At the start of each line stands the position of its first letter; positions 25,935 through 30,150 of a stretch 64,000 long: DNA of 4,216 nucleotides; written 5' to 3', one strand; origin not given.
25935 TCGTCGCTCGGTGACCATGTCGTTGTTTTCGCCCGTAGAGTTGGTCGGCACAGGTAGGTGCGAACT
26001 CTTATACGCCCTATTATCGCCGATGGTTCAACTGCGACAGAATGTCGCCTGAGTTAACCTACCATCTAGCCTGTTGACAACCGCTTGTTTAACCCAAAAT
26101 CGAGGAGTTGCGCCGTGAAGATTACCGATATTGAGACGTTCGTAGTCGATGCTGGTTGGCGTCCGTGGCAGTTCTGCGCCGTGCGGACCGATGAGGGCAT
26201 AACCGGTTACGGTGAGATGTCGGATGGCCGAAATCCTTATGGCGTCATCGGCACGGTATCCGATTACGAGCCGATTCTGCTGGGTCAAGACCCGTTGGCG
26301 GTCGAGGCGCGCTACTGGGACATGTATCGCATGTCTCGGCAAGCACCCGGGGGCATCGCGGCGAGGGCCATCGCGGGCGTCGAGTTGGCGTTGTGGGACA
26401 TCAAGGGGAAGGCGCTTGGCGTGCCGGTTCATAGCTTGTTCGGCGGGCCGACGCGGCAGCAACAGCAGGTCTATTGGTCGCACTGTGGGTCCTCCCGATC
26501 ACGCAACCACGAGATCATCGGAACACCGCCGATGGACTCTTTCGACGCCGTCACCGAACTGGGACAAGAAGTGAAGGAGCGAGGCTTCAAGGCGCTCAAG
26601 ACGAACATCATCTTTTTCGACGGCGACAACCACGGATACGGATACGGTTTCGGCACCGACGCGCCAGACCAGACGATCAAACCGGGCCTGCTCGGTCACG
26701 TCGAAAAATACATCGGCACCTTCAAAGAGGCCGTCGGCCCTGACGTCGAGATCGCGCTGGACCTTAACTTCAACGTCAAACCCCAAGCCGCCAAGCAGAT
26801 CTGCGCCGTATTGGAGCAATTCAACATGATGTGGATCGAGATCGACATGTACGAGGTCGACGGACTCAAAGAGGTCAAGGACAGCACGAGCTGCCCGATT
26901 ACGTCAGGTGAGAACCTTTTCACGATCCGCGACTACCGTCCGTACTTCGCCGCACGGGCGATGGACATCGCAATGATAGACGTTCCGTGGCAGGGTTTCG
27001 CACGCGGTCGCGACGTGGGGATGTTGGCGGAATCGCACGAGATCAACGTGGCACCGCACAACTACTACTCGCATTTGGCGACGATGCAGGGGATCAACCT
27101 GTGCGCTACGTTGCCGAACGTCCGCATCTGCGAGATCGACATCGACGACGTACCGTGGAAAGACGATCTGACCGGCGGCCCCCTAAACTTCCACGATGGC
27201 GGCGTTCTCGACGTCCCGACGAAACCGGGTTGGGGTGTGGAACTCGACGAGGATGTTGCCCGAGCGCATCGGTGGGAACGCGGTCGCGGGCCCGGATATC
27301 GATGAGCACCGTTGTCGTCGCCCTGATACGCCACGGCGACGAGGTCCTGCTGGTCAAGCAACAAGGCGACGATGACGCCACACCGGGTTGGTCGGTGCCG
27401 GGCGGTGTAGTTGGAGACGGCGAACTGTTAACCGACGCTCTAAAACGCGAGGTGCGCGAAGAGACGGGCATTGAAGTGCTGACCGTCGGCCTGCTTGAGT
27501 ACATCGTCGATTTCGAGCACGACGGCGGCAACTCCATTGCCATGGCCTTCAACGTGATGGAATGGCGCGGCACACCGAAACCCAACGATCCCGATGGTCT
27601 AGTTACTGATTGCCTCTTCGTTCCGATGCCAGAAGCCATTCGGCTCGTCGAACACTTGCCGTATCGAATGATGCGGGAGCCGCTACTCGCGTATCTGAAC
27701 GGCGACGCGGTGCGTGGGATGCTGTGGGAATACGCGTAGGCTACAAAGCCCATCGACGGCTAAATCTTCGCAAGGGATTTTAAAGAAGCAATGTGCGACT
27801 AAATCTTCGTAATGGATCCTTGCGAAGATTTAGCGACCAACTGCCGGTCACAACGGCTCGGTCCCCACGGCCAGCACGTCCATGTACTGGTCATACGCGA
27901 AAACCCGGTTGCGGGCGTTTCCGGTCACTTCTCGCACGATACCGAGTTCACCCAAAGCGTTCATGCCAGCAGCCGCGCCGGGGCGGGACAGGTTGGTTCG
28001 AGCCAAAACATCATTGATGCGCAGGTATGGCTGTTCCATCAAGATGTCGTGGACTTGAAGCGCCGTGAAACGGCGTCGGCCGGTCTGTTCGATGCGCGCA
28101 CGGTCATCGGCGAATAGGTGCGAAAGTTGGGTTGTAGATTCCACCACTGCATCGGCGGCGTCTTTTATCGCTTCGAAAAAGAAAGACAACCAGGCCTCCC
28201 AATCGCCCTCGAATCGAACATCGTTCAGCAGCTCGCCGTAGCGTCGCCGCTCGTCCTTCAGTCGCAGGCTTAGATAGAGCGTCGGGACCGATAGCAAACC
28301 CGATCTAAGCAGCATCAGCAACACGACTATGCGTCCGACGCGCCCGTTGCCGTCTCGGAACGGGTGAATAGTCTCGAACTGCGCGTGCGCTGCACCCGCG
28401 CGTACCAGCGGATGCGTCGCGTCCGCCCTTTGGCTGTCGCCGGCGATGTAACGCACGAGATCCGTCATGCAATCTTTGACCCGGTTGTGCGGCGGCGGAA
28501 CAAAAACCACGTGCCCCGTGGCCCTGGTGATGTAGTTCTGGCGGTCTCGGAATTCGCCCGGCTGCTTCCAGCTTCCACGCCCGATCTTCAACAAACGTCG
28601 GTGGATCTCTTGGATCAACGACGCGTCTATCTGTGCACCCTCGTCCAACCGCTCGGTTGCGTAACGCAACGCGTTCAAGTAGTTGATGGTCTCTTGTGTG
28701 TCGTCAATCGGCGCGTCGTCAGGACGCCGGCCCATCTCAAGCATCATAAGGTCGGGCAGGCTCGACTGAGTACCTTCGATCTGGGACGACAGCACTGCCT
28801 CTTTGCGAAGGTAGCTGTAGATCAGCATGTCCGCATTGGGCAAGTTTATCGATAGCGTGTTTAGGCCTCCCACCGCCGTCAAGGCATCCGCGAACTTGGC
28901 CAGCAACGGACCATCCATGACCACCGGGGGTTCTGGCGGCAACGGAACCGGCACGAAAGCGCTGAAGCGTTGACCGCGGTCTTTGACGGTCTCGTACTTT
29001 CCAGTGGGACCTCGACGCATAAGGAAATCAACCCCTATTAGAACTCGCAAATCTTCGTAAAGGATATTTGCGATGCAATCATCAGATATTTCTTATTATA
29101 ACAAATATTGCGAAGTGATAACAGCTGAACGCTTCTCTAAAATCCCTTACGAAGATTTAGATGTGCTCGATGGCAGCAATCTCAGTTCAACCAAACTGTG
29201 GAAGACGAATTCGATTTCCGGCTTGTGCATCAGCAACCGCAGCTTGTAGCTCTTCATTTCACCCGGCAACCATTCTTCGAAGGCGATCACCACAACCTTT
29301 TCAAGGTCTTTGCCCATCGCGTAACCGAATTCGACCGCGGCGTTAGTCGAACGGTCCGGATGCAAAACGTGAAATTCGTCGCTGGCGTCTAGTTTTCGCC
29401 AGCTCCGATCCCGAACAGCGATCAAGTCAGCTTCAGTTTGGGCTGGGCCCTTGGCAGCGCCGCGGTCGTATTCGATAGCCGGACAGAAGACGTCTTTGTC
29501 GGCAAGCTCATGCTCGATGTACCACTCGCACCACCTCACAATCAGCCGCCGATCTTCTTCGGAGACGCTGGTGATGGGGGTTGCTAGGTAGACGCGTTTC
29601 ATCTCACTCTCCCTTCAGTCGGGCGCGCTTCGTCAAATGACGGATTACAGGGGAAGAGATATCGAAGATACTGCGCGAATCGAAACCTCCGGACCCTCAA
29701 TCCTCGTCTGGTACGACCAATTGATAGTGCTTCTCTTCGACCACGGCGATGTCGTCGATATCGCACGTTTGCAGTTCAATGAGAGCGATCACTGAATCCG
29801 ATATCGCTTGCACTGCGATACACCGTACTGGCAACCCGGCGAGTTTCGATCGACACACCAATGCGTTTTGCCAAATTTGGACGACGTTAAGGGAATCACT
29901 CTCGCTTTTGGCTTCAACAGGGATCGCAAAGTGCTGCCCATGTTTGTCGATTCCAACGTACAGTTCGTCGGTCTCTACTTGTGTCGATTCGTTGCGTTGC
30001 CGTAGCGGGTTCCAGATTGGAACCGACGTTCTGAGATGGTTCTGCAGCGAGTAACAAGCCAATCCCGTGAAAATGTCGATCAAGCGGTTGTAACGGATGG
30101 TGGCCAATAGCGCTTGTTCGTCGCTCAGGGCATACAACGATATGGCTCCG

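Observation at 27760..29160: Fic gene enclosed by 30-bp terminal inverted repeats built from a motif that recurs five times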

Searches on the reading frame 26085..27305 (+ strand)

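Call 6: search_protein_families(library=pfam, proteins=[window:26085-27305:+])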
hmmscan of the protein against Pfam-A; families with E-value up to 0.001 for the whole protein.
window:26085-27305:+ (406 aa): 2 families
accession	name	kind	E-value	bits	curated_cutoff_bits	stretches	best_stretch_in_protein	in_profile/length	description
PF13378.12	MR_MLE_C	-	1e-40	140.2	29.4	1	160-391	7-219/219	Enolase C-terminal domain-like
PF02746.21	MR_MLE_N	-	4.4e-14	53.1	22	1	31-120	31-117/117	Mandelate racemase / muconate lactonizing enzyme, N-terminal domain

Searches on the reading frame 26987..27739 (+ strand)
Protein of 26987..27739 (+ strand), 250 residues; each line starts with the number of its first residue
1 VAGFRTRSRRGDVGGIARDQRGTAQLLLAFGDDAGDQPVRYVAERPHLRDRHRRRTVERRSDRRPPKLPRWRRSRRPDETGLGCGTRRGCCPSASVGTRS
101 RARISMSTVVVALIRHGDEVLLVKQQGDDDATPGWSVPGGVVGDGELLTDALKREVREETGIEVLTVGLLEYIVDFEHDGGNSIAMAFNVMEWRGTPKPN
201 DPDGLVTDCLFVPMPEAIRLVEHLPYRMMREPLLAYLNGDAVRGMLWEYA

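Call 6: search_protein_families(library=pfam, proteins=[window:26987-27739:+])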
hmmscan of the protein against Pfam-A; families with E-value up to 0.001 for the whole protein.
window:26987-27739:+ (250 aa): 1 family
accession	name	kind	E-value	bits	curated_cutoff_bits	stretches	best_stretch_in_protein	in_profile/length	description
PF00293.34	NUDIX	-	3.5e-18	66.3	21.1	1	108-217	5-118/134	NUDIX domain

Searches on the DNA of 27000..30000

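Call 39: search_rna_families(source=window, start=27000, end=30000, threshold=evalue, max_evalue=1)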
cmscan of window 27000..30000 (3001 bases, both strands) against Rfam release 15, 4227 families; matches with E-value up to 1: 0.
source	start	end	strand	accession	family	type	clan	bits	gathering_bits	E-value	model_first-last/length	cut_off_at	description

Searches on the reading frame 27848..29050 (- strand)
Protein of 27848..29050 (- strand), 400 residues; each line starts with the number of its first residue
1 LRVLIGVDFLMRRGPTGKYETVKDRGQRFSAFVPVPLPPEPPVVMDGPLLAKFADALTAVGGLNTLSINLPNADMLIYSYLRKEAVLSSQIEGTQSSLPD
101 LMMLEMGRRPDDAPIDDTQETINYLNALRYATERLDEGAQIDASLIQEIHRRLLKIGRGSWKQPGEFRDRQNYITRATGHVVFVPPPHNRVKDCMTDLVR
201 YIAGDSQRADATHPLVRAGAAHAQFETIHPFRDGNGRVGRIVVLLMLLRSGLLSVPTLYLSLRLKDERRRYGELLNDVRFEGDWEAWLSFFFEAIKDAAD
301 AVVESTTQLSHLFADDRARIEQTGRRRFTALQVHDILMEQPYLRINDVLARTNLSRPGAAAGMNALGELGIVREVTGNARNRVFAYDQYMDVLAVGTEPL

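Call 6: search_protein_families(library=pfam, proteins=[window:27848-29050:-])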
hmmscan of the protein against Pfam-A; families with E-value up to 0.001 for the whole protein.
window:27848-29050:- (400 aa): 3 families
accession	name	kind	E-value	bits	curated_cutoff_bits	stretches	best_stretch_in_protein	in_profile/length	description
PF13784.11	Fic_N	-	1.3e-21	76.9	26.7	1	52-133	3-82/82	Fic/DOC family N-terminal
PF02661.23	Fic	-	4.7e-21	75.9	24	1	141-247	2-93/93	Fic/DOC family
PF21248.3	SoFic-like_C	-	0.00063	20.3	27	0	335-384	23-71/76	Protein adenylyltransferase SoFic-like, C-terminal domain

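Call 27: find_related_loci(query=window:27848-29050:-, collection=genome_contigs, flank=3000)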
Query window:27848-29050:- (400 aa) in genome_contigs; peptide patterns used: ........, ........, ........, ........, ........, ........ (x = any residue, [..] = any of these).
600 stretches matched a pattern (row limit reached: there are more); 596 encode a relative of the query (tblastn E <= 1e-3); the best 80 are kept; 80 distinct loci.
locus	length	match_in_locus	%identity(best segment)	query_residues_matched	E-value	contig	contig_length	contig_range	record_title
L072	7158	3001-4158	51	11-399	5e-115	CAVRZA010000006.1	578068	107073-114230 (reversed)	MAG: uncultured Actinomycetes bacterium isolate MFD05942.bin.2.346 genome assembly, contig: contig_28423, whole genome s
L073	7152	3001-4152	46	15-400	2e-101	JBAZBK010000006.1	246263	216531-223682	MAG: Thermoanaerobaculia bacterium isolate SO_2017_GW1_110 NODE_388_length_246263_cov_2.069157_OW334_2017, whole genome 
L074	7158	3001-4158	46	11-398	5e-99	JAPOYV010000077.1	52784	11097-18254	MAG: Gammaproteobacteria bacterium isolate COS4_bin_44 NODE_624_length_52784_cov_14.8669, whole genome shotgun sequence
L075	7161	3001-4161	47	11-400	7e-97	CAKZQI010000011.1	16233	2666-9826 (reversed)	MAG TPA_asm: uncultured Armatimonadetes bacterium isolate SRR5214706_bin.128_CONCOCT_v1.1_MAG genome assembly, contig: E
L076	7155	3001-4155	49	11-398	7e-97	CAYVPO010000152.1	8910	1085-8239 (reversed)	MAG TPA_asm: uncultured Holophagales bacterium isolate binchicken_co235_245 genome assembly, contig: NODE_18133_length_8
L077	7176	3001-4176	45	11-400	4e-96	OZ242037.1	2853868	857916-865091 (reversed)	MAG: Dehalococcoidia bacterium isolate 2a7bb1ba-5d4f-497c-a9a7-d309ef017ae2 genome assembly, chromosome: 1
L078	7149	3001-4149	45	12-400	5e-96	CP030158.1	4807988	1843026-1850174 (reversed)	Roseithermus sacchariphilus strain MEBiC09517 chromosome, complete genome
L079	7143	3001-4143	45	11-393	1e-93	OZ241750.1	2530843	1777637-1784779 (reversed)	MAG: uncultured Pseudohongiella sp. isolate bbb0c316-1979-439e-aad9-ea869a48f3a6 genome assembly, chromosome: 1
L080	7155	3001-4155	44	11-400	3e-93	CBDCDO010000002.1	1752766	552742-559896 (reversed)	MAG: Dehalococcoidia bacterium isolate 8a6c8105-bb6e-4bad-94d5-fb500f7a6651 genome assembly, contig: contig_2, whole gen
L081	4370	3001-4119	43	18-393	4e-93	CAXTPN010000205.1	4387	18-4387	MAG TPA_asm: uncultured Acidobacteriaceae bacterium isolate public_SRR14722106_metawrap_bin.2 genome assembly, contig: p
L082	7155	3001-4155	45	11-400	5e-93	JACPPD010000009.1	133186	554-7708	MAG: Ignavibacteria bacterium isolate NC_groundwater_618_Pr5_B-0.1um_48_51 alan_book_18_scaffold_109231, whole genome sh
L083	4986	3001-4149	44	6-393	2e-92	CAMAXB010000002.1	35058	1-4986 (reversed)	MAG: Opitutus sp. GAS368 isolate ME-08apr19-328 genome assembly, contig: ME-08apr19-C2514, whole genome shotgun sequence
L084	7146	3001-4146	45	9-398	2e-90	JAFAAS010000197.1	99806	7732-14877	MAG: Verrucomicrobia bacterium isolate OH_PFB_91 k127_95666, whole genome shotgun sequence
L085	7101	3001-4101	44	29-398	5e-90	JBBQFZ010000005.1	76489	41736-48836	MAG: Gemmatimonadales bacterium isolate Co_metawrap_994 Cmw_994_k141_7603417_length_76489_cov_11.9983, whole genome shot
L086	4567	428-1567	45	17-400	8e-90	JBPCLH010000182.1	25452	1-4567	MAG: Bryobacteraceae bacterium isolate TH_ant_mag_73 S1Ck127_4323598_flag_0_multi_8.9968_len_25452, whole genome shotgun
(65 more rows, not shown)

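Call 43: search_protein_families(library=ncbifam, proteins=[window:27848-29050:-], max_evalue=0.1)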
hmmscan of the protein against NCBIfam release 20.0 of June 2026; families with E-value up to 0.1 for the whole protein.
window:27848-29050:- (400 aa): 5 families
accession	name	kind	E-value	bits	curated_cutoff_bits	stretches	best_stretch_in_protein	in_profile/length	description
NF046030.1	ProtAdlyltaseSoFic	equivalog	4.7e-48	163.9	550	1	37-394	13-356/361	protein adenylyltransferase Fic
TIGR02613.1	mob_myst_B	hypoth_equivalog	9.6e-06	25.6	124.4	1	119-255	26-149/186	mobile mystery protein B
NF041381.1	XopAC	subfamily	3e-05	22.9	450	1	124-255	287-419/451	XopAC/AvrAC family type III secretion system effector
NF045983.1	ProtAdnltaseVbhT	equivalog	0.023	13.8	800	1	178-243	84-149/419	type II toxin-antitoxin system protein adenylyltransferase VbhT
NF046029.1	ProtAdlyltaseNmFic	equivalog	0.078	12.7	230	0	226-248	94-116/177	protein adenylyltransferase Fic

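Call 44: search_protein_families(library=padloc, proteins=[window:27848-29050:-], max_evalue=0.1)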
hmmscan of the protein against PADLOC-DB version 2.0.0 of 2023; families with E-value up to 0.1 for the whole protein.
window:27848-29050:- (400 aa): 9 families
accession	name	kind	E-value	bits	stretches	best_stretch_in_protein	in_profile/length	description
PDLC03963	SoFic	-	3.1e-106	353.8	1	29-393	6-358/361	-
PDLC04840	PDC-S04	-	2.1e-20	71.4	1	85-276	16-197/227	-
PDLC04836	PDC-S04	-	4.1e-18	63.4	1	111-252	61-192/244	-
PDLC04837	PDC-S04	-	4.2e-17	60.2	1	77-252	21-188/234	-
PDLC04966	PDC-S24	-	1.4e-16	58.4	1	139-277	230-367/497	-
PDLC04839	PDC-S04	-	3.1e-11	41.3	1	119-252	37-164/205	-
PDLC04838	PDC-S04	-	1.7e-06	26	1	139-251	61-166/209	-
PDLC04842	PDC-S04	-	0.012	13.4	1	225-247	108-130/202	-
PDLC04841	PDC-S04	-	0.013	13.2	1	225-250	206-231/292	-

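Call 53: find_homologous_proteins(query=window:27848-29050:-, max_evalue=1e-60)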
Query window:27848-29050:- (400 aa): 7671 proteins with E <= 1e-60 among 8000 candidates; the best 120 are listed.
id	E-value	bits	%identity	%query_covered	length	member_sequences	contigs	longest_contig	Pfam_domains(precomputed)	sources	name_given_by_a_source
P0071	4.5e-250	847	96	98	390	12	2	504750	PF13784.12,PF02661.24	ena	-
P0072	5.8e-231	784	89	97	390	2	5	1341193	PF13784.12,PF02661.24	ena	-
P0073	1.4e-230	783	88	98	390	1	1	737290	PF13784.12,PF02661.24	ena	-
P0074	2.0e-230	783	88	98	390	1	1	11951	PF13784.12,PF02661.24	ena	-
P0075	1.8e-229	779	87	98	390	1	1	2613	PF13784.12,PF02661.24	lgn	-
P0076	2.4e-229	779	87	98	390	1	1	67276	PF13784.12,PF02661.24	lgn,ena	-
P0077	2.4e-229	779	87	98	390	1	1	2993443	PF13784.12,PF02661.24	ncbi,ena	-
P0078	2.8e-228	775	88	98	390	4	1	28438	PF13784.12,PF02661.24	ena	-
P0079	5.5e-228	774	88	98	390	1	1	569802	PF13784.12,PF02661.24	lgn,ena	-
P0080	9.1e-226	767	87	98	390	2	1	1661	PF13784.12,PF02661.24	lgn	-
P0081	1.0e-200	685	77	98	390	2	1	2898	PF13784.12,PF02661.24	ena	-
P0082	1.3e-200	684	77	98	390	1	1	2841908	PF13784.12,PF02661.24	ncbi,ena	-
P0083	4.6e-200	683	87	86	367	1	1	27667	PF13784.12,PF02661.24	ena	-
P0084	1.9e-199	681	76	98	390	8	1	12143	PF13784.12,PF02661.24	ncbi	-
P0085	3.9e-192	656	75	98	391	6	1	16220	PF13784.12,PF02661.24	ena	-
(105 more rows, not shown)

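Call 54: find_encoding_contigs(protein=P0072, flank=3000, max_places=5)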
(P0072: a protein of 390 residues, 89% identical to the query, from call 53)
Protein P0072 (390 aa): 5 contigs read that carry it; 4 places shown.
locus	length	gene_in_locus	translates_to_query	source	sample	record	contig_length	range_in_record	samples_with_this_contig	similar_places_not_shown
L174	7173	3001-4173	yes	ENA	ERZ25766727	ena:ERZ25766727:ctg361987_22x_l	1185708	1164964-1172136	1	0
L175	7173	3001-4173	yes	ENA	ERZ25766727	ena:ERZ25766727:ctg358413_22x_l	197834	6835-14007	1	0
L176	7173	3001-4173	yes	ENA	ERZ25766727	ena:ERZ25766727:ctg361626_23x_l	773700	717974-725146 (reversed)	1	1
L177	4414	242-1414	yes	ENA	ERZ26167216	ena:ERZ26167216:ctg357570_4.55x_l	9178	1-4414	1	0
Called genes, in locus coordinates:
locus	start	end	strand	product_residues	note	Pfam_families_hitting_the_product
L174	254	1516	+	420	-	PF01555:N6_N4_Mtase, PF01170:UPF0020 (faint)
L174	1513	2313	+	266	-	-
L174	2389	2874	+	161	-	-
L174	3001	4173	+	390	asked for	PF13784:Fic_N, PF02661:Fic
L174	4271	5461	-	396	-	PF02746:MR_MLE_N, PF13378:MR_MLE_C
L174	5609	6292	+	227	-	PF01227:GTP_cyclohydroI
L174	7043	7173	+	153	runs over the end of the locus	-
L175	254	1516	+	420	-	PF01555:N6_N4_Mtase, PF01170:UPF0020 (faint)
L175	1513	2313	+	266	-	-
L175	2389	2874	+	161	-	-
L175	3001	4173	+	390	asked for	PF13784:Fic_N, PF02661:Fic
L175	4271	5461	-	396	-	PF02746:MR_MLE_N, PF13378:MR_MLE_C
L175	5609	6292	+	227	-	PF01227:GTP_cyclohydroI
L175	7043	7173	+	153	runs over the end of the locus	-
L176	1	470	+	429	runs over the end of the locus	PF02515:CoA_transf_3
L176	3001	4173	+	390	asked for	PF13784:Fic_N, PF02661:Fic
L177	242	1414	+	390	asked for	PF13784:Fic_N, PF02661:Fic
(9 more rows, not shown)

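Call 55: find_encoding_contigs(protein=P0085, flank=3000, max_places=4)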
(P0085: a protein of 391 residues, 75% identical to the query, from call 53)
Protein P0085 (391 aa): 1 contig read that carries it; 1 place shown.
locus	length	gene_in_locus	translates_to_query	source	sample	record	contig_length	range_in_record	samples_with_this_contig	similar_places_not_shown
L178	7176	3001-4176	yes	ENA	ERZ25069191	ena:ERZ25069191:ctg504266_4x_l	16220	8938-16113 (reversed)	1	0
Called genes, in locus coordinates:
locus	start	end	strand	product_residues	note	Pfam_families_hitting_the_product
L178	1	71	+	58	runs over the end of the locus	?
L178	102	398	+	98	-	-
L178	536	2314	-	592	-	PF13289:SIR2_2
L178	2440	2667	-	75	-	-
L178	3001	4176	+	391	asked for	PF13784:Fic_N, PF02661:Fic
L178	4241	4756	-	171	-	PF13378:MR_MLE_C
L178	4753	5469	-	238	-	PF02746:MR_MLE_N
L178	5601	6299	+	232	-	PF01227:GTP_cyclohydroI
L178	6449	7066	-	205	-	PF07978:NIPSNAP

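Call 56: find_encoding_contigs(protein=P0084, flank=3000, max_places=4)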
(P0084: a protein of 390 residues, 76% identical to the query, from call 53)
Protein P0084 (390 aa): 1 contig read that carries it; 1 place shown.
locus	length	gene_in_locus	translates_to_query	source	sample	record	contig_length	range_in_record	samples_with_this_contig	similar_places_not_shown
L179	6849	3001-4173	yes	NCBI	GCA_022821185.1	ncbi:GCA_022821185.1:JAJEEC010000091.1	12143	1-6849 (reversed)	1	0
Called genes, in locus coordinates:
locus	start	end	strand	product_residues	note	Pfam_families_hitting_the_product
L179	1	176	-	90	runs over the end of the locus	PF19812:DUF6295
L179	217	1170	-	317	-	PF01738:DLH, PF08840:BAAT_C (faint), PF00326:Peptidase_S9 (weak)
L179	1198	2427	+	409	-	PF02515:CoA_transf_3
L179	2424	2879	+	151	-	-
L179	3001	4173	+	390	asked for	PF13784:Fic_N, PF02661:Fic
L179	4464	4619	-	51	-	PF00293:NUDIX (weak)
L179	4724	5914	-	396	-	PF02746:MR_MLE_N, PF13378:MR_MLE_C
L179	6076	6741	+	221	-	PF01227:GTP_cyclohydroI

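Call 58: search_solved_structures(query=window:27848-29020:-, max_evalue=0.00001, show_alignments=1)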
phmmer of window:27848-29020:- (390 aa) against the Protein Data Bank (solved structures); distinct sequences matched with E-value up to 0.00001: 27.
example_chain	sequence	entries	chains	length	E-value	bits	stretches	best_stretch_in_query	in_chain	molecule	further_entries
9vjc_A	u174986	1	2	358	8.8e-35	123.6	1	27-371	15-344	Protein adenylyltransferase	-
9tc4_A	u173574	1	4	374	4.3e-33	118.1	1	17-383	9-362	Protein adenylyltransferase SoFic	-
3zcn_A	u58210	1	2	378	1.5e-32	116.3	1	17-383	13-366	ADENOSINE MONOPHOSPHATE-PROTEIN TRANSFERASE SOFIC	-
3eqx_A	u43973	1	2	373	1.5e-32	116.3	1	17-383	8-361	FIC DOMAIN CONTAINING TRANSCRIPTIONAL REGULATOR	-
9tch_A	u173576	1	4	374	1.5e-32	116.3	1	17-383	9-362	Protein adenylyltransferase SoFic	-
9tcl_B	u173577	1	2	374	1e-31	113.6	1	23-383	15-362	Protein adenylyltransferase SoFic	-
3zec_A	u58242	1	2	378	1.1e-31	113.5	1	17-383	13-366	ADENOSINE MONOPHOSPHATE-PROTEIN TRANSFERASE SOFIC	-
9tb0_A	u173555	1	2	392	3.8e-31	111.6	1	17-383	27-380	Protein adenylyltransferase SoFic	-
7cb8_A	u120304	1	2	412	5.3e-27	98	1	14-382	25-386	Fic-domain containing protein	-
6i7i_A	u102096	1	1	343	4e-14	55.6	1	81-300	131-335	Adenosine monophosphate-protein transferase FICD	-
6i7h_A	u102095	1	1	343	9.1e-14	54.5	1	81-300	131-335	Adenosine monophosphate-protein transferase FICD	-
6i7g_A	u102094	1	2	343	1.5e-13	53.7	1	81-300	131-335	Adenosine monophosphate-protein transferase FICD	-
4u04_A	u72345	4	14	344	1.5e-13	53.7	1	81-300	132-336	Adenosine monophosphate-protein transferase FICD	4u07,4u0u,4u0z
6i7j_A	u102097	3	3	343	2.3e-13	53.1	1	81-300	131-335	Adenosine monophosphate-protein transferase FICD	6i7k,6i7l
4u0s_A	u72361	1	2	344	3.9e-13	52.4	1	103-300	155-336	Adenosine monophosphate-protein transferase FICD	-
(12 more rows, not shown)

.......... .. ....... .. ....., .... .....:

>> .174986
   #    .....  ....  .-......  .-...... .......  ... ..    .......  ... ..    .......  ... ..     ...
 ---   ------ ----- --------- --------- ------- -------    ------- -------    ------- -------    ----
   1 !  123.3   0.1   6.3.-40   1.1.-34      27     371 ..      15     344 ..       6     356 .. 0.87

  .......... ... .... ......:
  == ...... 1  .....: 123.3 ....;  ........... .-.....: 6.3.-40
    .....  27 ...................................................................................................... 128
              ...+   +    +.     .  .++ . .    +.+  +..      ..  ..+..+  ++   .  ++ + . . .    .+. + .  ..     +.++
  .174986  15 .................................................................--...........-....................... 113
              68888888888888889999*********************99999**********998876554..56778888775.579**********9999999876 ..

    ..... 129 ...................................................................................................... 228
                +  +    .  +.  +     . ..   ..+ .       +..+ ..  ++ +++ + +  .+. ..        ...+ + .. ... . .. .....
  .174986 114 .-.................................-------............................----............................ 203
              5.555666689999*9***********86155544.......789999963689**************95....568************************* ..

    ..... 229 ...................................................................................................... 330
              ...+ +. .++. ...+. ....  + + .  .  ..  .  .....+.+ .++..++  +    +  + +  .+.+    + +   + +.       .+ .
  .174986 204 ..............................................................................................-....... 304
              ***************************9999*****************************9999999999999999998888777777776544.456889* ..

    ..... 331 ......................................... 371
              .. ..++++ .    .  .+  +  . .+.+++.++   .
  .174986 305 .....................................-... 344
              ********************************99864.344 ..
